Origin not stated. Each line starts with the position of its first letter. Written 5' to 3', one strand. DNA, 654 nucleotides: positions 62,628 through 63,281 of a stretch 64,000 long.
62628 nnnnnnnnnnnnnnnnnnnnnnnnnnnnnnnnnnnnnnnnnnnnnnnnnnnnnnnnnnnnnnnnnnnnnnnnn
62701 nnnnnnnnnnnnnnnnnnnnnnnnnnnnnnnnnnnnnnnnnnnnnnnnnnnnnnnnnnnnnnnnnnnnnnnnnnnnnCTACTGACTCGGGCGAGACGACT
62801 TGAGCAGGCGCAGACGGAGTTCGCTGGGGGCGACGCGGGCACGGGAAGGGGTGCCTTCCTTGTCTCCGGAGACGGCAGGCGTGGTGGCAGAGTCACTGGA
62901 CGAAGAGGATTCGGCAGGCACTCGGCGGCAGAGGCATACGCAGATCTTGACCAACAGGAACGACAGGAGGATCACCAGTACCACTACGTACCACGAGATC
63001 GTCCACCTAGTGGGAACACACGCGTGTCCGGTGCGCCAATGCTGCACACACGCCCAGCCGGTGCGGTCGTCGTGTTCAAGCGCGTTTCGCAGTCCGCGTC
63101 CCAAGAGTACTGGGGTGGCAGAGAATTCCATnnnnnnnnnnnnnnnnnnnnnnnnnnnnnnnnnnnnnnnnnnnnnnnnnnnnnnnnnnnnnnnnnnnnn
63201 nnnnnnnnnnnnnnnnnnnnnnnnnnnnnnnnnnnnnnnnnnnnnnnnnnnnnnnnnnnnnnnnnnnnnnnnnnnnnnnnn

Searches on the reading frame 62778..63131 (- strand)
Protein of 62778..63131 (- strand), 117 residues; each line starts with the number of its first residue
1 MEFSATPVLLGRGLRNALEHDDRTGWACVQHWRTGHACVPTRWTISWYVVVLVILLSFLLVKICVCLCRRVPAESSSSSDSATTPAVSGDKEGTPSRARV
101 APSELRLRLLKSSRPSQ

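Call 47: search_protein_families(library=pfam, proteins=[window:62778-63131:-], max_evalue=10)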
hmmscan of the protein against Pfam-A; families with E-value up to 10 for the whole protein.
window:62778-63131:- (117 aa): 2 families
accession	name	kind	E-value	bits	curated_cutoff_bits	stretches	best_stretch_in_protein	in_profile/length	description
PF14979.11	TMEM52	-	0.0038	17.6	26.4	1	38-71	1-34/132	Transmembrane 52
PF15872.10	SRTM1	-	0.068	13.8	27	1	46-81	39-74/103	Serine-rich and transmembrane domain-containing protein 1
